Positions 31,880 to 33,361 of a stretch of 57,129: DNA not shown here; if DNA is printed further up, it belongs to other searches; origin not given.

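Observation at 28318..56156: A 28-kb purine/urate-type catabolic supercluster that keeps the ygfK-ssnA-ygeW markers but has non-canonical membership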

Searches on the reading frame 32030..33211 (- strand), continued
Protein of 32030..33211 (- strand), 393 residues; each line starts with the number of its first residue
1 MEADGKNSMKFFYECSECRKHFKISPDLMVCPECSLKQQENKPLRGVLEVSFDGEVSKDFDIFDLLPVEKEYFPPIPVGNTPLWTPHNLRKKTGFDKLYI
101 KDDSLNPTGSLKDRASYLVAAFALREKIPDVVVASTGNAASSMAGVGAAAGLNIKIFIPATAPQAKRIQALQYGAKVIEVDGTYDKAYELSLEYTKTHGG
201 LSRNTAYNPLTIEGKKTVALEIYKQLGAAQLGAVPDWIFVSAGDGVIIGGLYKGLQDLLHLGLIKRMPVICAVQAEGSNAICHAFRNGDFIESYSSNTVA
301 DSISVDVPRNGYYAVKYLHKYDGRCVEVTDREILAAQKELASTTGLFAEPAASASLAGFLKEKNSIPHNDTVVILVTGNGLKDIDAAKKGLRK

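Call 29: search_solved_structures(query=window:32030-33211:-, max_evalue=1e-10)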
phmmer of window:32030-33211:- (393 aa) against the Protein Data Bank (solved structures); distinct sequences matched with E-value up to 1e-10: 20.
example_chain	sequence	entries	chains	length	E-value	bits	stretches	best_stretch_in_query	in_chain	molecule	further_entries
2d1f_A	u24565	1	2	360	2.2e-47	165.4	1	64-390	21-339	Threonine synthase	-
2zsj_A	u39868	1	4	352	2.8e-45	158.4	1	66-389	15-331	Threonine synthase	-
6cgq_A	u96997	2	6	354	8.1e-43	150.3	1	75-387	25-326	Threonine synthase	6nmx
1uim_A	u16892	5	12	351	2.6e-37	132.2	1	65-388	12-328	Threonine Synthase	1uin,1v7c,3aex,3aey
1e5x_A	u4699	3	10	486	2.6e-30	109.2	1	79-383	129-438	THREONINE SYNTHASE | THREONINE SYNTHASE 1, CHLOROPLASTIC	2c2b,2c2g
8y1j_A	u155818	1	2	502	5.8e-17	65.2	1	80-362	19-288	L-threonine dehydratase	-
1pwe_A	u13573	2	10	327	2e-14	56.9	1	81-358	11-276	L-serine dehydratase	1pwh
4h27_A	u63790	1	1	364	4.2e-14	55.8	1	81-359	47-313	L-serine dehydratase/L-threonine deaminase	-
2gn0_A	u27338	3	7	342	2e-13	53.6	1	96-379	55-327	Threonine dehydratase catabolic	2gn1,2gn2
1tdj_A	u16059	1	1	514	2.7e-13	53.2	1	96-361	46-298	BIOSYNTHETIC THREONINE DEAMINASE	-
9d2q_A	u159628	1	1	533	2.9e-13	53.1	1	96-361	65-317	L-threonine dehydratase biosynthetic IlvA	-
1v71_A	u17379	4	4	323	2.9e-13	53.1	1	80-380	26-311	Hypothetical protein C320.14 in chromosome III | Uncharacterized protein C320.14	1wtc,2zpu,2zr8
8zkv_A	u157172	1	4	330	3.1e-13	53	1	96-361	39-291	L-threonine dehydratase biosynthetic IlvA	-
43cq_A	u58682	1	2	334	3.2e-13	52.9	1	96-361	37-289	L-threonine dehydratase biosynthetic IlvA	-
1p5j_A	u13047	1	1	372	4.5e-13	52.4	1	81-359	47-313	L-serine dehydratase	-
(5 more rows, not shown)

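Call 59: search_solved_structures(query=window:32030-33211:-, max_evalue=1e-35, show_alignments=4)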
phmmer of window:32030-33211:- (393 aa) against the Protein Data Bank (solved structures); distinct sequences matched with E-value up to 1e-35: 4.
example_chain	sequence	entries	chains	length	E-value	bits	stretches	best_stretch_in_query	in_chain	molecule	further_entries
2d1f_A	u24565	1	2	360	2.2e-47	165.4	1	64-390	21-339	Threonine synthase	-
2zsj_A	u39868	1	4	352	2.8e-45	158.4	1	66-389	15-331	Threonine synthase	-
6cgq_A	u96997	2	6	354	8.1e-43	150.3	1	75-387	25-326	Threonine synthase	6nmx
1uim_A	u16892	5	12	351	2.6e-37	132.2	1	65-388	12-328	Threonine Synthase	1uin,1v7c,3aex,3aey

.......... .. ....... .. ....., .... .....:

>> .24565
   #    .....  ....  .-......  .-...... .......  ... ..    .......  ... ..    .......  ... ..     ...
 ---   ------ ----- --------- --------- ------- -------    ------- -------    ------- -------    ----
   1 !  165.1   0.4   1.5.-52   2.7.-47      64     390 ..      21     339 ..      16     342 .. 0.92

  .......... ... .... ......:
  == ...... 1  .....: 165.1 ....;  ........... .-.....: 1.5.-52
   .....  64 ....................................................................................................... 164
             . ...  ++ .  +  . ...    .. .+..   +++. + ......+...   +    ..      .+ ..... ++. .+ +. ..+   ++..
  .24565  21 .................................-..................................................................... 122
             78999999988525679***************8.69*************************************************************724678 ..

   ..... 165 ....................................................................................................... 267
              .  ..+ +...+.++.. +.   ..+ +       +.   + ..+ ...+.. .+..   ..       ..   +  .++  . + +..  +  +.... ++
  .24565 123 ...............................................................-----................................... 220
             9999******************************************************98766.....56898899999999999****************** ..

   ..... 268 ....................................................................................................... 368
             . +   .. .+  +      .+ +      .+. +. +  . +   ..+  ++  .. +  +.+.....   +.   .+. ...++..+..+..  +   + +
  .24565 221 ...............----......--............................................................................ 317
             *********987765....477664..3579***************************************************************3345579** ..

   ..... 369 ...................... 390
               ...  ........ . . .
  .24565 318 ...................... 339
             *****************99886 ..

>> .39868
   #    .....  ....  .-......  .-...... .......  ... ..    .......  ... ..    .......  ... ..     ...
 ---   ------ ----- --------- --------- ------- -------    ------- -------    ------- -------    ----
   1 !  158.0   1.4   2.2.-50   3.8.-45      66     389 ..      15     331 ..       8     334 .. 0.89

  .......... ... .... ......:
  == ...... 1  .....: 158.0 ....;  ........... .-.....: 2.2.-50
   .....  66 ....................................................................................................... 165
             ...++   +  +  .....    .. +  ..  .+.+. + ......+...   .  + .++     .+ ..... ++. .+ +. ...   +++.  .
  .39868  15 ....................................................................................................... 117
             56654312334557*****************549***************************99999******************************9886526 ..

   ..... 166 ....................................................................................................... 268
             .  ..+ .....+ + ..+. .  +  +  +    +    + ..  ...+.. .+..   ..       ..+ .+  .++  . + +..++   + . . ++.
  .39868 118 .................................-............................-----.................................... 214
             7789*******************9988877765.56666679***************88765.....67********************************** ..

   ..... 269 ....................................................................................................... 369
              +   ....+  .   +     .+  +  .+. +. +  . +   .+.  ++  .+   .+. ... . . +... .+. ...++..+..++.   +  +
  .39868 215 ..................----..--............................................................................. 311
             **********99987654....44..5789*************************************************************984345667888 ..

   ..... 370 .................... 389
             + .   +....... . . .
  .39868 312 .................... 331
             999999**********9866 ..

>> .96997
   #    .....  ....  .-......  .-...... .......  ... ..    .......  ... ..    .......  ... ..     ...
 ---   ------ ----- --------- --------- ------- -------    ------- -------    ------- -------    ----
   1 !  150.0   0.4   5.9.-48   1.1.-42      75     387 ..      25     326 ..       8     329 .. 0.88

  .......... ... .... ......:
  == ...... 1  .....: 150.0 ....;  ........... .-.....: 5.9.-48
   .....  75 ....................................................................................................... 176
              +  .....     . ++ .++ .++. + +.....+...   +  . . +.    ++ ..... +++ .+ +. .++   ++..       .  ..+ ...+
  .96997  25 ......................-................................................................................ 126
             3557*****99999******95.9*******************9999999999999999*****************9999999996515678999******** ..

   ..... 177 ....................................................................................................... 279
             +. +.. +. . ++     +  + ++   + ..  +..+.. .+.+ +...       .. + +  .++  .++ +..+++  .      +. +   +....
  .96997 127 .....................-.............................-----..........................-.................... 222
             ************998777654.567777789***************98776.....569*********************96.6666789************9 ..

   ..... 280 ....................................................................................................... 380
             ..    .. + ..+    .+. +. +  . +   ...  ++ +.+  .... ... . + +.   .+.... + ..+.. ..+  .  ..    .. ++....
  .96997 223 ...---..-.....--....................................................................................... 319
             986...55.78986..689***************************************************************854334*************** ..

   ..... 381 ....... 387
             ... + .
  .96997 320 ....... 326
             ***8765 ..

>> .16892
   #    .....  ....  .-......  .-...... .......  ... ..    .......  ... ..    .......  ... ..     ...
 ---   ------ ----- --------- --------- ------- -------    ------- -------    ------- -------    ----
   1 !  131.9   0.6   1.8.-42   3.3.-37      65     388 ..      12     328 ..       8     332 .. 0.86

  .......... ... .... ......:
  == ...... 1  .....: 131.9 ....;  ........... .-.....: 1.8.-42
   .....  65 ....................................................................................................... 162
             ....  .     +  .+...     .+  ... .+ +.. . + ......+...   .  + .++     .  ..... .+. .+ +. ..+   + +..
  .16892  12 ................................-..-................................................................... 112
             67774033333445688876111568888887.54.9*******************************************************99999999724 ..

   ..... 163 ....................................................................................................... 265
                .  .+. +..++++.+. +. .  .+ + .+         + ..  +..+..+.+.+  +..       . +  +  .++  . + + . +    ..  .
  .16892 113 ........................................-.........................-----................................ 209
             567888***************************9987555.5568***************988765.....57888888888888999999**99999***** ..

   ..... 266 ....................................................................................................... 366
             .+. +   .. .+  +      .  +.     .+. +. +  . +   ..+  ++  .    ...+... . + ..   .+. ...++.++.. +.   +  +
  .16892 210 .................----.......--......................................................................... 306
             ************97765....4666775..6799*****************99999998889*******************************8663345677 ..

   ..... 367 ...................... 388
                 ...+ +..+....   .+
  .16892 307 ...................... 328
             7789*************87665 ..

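Call 67: search_protein_families(library=ncbifam, proteins=[L036:11195-12574:+, L022:3155-4435:+, L022:4428-6143:+, L010:8781-9998:+, L077:2955-4370:+], max_evalue=1e-20)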
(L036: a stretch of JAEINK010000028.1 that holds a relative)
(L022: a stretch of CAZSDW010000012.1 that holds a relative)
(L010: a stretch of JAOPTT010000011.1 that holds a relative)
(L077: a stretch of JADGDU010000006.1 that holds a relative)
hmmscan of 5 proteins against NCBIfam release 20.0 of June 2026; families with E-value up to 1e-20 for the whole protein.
L036:11195-12574:+ (459 aa): 21 families
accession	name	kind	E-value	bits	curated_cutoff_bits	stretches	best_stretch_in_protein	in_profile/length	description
NF006055.0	PRK08203.1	equivalog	8.5e-175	581.6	532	1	4-455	7-451/455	8-oxoguanine deaminase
NF009059.0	PRK12393.1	equivalog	2.3e-120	402.4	543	1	3-454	7-455/460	amidohydrolase family protein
NF005557.0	PRK07228.1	equivalog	1.5e-90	304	522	1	2-455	2-438/445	5'-deoxyadenosine deaminase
NF004701.0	PRK06038.1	equivalog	4.8e-80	269.4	609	1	3-457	6-429/432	N-ethylammeline chlorohydrolase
NF006252.0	PRK08393.1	equivalog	2.3e-77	260.8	617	1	1-451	1-420/424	N-ethylammeline chlorohydrolase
NF006549.0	PRK09045.1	equivalog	1.2e-71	241.7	540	1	19-450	27-435/444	TRZ/ATZ family hydrolase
NF005540.0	PRK07203.1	equivalog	2.3e-60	204.5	444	1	2-457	1-441/444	putative aminohydrolase SsnA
TIGR03314.1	Se_ssnA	subfamily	3.5e-54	184.3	455.5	1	4-456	2-439/441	putative selenium metabolism protein SsnA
NF012037.0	PRK15493.1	equivalog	9.2e-51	173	779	1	48-449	44-428/435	bifunctional S-methyl-5'-thioadenosine deaminase/S-adenosylhomocysteine deaminase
NF005211.0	PRK06687.1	equivalog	1.2e-50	172.5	703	1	50-436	45-415/419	TRZ/ATZ family protein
NF006056.0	PRK08204.1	subfamily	9.6e-50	169.6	391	1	4-456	6-442/449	hypothetical protein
NF006681.0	PRK09229.1-2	equivalog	1.3e-49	169.2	362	1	17-438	17-433/451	formimidoylglutamate deiminase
TIGR02967.1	guan_deamin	equivalog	1.6e-48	165.7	375.4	1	23-397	8-365/401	guanine deaminase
NF004995.0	PRK06380.1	subfamily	1.9e-48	165.5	567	1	1-444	1-413/418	metal-dependent hydrolase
NF004801.0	PRK06151.1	subfamily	2.9e-45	155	416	1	49-454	44-462/491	chlorohydrolase family protein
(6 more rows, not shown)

L022:3155-4435:+ (426 aa): 8 families
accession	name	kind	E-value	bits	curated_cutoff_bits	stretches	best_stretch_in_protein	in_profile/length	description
NF005540.0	PRK07203.1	equivalog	8.4e-119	397.1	444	1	16-423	16-441/444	putative aminohydrolase SsnA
TIGR03314.1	Se_ssnA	subfamily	9.4e-107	357.6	455.5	1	16-422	15-439/441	putative selenium metabolism protein SsnA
NF004701.0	PRK06038.1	equivalog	5.3e-45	153.9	609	1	4-422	6-428/432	N-ethylammeline chlorohydrolase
NF006252.0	PRK08393.1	equivalog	2.8e-41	142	617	1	5-420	4-423/424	N-ethylammeline chlorohydrolase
NF005557.0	PRK07228.1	equivalog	1.4e-36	126.1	522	1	6-290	6-290/445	5'-deoxyadenosine deaminase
NF006055.0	PRK08203.1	equivalog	2.2e-36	125.4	532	1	18-422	23-452/455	8-oxoguanine deaminase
NF006549.0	PRK09045.1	equivalog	9.7e-31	106.8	540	1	18-307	26-315/444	TRZ/ATZ family hydrolase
NF004995.0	PRK06380.1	subfamily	6.7e-29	101.1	567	1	7-288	6-275/418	metal-dependent hydrolase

L022:4428-6143:+ (571 aa): 2 families
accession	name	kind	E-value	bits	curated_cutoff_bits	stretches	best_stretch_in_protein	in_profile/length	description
TIGR03315.1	Se_ygfK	equivalog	1.6e-166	555.6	835.3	1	2-507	1-519/1012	putative selenate reductase subunit YgfK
NF009410.0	PRK12771.1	subfamily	1.5e-21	76.6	516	1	399-514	14-129/566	NAD(P)-binding protein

L010:8781-9998:+ (405 aa): 22 families
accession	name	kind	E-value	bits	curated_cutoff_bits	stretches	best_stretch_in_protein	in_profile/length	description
NF009555.0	PRK13004.1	equivalog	4.2e-148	493.5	321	1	5-403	4-396/399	YgeY family selenium metabolism-linked hydrolase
TIGR03526.1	selenium_YgeY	hypoth_equivalog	3.4e-146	487.1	321.5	1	5-401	2-392/395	YgeY family selenium metabolism-linked hydrolase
TIGR01910.1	DapE-ArgE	subfamily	1.3e-60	205.6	217.6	1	22-389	4-368/373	ArgE/DapE family deacylase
NF006365.0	PRK08588.1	subfamily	3.6e-40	138.5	289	1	20-389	11-367/383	succinyl-diaminopimelate desuccinylase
NF006399.0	PRK08651.1-2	equivalog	2.4e-38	132.2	381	1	19-390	7-392/405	succinyl-diaminopimelate desuccinylase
NF006400.0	PRK08651.1-3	equivalog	5.2e-37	127.6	374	1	62-402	75-406/410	succinyl-diaminopimelate desuccinylase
NF005373.0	PRK06915.1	equivalog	2e-34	119.2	428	1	67-396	89-411/422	peptidase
TIGR01892.1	AcOrn-deacetyl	equivalog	9.2e-32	110.5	297.7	1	23-395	4-361/365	acetylornithine deacetylase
NF009557.0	PRK13009.1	equivalog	5.3e-30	104.8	284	1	19-285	6-279/377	succinyl-diaminopimelate desuccinylase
NF005710.0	PRK07522.1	subfamily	7.8e-30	104.3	412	1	22-397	14-383/391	acetylornithine deacetylase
NF003367.0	PRK04443.1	equivalog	1.3e-28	100.4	363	1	18-292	9-259/349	[LysW]-lysine hydrolase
NF010589.0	PRK13983.1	equivalog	1.5e-28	99.9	333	1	60-390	73-397/409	M20 family metallo-hydrolase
TIGR01900.1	dapE-gram_pos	equivalog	1.7e-28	99.5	304.2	1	18-395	5-346/351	succinyl-diaminopimelate desuccinylase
TIGR01246.1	dapE_proteo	equivalog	2.9e-26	92.3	361.8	1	22-271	5-261/370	succinyl-diaminopimelate desuccinylase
NF005306.0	PRK06837.1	subfamily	2.1e-25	89.4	376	1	70-395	97-414/427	ArgE/DapE family deacylase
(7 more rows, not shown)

L077:2955-4370:+ (471 aa): 28 families (the best 25 are shown)
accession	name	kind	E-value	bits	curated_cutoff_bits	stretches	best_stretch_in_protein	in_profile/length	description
TIGR02033.1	D-hydantoinase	equivalog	4.4e-150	500.6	393.25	1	6-453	2-454/454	dihydropyrimidinase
NF009941.0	PRK13404.1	subfamily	4.5e-131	437.8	647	1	6-455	7-463/478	dihydropyrimidinase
NF002668.0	PRK02382.1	equivalog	2.2e-81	273.8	452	1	12-454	13-429/436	dihydroorotase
NF058539.1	ergo_uti2_ErtD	equivalog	1.3e-78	265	650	1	6-452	4-446/449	hydantoin-5-propionate amidohydrolase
TIGR03178.1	allantoinase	equivalog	2.4e-78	263.9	357.85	1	7-452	4-440/441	allantoinase AllB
TIGR00857.1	pyrC_multi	subfamily_domain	4.6e-75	253.1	279.05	1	20-438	5-411/412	dihydroorotase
NF004839.0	PRK06189.1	equivalog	1.9e-74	250.9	631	1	7-454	7-448/451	allantoinase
NF006559.0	PRK09060.1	equivalog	1.7e-69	234.3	482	1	7-445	9-431/444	dihydroorotase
NF005751.0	PRK07575.1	equivalog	3.8e-66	223.4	529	1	3-442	3-426/440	dihydroorotase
NF058538.1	ergo_util_ErtD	equivalog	4e-66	223.7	600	1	7-452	4-445/446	hydantoin-5-propionate amidohydrolase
NF006841.0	PRK09357.2-2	equivalog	1.2e-56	192.3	640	1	22-437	20-418/421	dihydroorotase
NF006837.0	PRK09357.1-2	equivalog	2.3e-55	187.9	575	1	5-440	3-426/428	dihydroorotase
NF006688.0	PRK09236.1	equivalog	3e-55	187.8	535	1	5-449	4-438/444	dihydroorotase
NF006836.0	PRK09357.1-1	equivalog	9e-55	186.1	538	1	20-439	16-427/432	dihydroorotase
NF005960.0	PRK08044.1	equivalog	1.1e-54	185.9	688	1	1-453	1-450/453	allantoinase AllB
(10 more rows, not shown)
